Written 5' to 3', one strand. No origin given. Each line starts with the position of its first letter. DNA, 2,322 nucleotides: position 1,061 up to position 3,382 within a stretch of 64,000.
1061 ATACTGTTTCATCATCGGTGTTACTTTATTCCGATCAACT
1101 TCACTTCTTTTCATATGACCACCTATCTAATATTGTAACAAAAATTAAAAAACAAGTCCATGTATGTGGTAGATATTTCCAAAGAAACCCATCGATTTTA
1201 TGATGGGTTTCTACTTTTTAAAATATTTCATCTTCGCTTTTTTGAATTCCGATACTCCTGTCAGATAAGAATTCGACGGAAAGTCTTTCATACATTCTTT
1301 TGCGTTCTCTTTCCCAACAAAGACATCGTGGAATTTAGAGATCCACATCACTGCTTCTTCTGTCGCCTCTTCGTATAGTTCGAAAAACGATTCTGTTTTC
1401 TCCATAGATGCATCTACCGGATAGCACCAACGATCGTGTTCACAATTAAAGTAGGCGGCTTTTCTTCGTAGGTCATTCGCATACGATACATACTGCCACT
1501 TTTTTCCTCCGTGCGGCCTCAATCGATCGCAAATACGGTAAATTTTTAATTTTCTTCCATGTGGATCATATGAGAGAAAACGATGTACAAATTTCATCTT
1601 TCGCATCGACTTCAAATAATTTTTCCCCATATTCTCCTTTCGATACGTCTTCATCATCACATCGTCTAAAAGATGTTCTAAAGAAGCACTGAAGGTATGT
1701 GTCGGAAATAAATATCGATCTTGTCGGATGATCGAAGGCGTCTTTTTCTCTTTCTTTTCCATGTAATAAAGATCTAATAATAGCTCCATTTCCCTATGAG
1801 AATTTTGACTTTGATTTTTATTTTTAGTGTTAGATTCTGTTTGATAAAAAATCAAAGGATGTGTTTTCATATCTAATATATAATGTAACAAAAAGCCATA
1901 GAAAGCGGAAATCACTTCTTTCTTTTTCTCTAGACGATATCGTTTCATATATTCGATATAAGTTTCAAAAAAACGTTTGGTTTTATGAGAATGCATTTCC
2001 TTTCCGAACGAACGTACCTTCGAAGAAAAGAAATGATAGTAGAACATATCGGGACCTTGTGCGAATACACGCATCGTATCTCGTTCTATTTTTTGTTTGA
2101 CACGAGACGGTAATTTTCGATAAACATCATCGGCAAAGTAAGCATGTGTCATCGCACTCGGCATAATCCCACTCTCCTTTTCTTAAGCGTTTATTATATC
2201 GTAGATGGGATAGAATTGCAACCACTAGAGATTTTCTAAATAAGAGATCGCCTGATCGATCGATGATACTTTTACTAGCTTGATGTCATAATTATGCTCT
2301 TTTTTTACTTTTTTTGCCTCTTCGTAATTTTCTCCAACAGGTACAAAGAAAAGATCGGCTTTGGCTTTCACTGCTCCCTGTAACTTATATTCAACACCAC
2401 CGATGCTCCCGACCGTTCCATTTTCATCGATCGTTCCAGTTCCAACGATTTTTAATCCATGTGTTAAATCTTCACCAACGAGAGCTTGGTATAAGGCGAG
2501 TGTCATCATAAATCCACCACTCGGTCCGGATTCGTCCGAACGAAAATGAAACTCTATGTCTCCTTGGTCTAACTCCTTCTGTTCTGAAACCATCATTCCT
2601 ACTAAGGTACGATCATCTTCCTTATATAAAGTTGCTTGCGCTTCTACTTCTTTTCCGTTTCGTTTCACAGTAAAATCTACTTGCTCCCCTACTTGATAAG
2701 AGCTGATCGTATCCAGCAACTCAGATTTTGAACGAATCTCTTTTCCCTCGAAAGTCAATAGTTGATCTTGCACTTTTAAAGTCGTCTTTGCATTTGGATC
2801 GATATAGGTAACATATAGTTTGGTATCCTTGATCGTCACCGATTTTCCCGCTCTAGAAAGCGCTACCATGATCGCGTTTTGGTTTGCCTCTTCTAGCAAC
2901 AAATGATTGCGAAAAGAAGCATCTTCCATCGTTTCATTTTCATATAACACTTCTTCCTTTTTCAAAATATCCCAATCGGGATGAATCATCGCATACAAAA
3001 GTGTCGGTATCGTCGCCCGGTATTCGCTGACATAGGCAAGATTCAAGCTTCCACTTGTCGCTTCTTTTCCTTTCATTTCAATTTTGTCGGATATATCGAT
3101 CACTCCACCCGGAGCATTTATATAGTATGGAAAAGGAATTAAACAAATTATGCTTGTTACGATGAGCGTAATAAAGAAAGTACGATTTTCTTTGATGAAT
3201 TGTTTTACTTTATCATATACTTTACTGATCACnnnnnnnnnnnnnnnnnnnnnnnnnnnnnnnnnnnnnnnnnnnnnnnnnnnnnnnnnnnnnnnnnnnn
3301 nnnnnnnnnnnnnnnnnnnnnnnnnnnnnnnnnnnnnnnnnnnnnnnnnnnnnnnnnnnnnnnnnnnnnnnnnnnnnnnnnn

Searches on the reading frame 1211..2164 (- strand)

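Call 88: search_protein_families(library=pfam, proteins=[window:1211-2164:-], max_evalue=0.0001)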
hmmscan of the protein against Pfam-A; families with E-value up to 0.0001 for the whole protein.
window:1211-2164:- (317 aa): 1 family
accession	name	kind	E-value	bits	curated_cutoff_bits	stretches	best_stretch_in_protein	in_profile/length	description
PF00882.24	Zn_dep_PLPC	-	3.5e-12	47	26.8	1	6-149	1-142/167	Zinc dependent phospholipase C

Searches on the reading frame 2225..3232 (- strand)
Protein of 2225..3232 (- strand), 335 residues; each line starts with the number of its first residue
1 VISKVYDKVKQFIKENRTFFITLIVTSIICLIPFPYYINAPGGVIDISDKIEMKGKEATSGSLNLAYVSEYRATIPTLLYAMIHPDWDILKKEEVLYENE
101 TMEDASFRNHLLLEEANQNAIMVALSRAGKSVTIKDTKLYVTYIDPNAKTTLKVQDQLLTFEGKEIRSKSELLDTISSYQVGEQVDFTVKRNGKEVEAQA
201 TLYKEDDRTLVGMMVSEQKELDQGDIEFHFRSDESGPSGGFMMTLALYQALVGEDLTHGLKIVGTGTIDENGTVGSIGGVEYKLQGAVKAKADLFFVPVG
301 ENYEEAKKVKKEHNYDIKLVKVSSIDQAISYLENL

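Call 88: search_protein_families(library=pfam, proteins=[window:2225-3232:-], max_evalue=0.0001)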
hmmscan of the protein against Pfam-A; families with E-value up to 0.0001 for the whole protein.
window:2225-3232:- (335 aa): 2 families
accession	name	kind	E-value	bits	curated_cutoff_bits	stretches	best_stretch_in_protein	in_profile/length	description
PF13180.12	PDZ_2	-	6.5e-11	42.8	27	1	130-201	12-79/80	PDZ domain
PF05362.19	Lon_C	-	2.6e-09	37.4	21.1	1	219-330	89-200/205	Lon protease (S16) C-terminal proteolytic domain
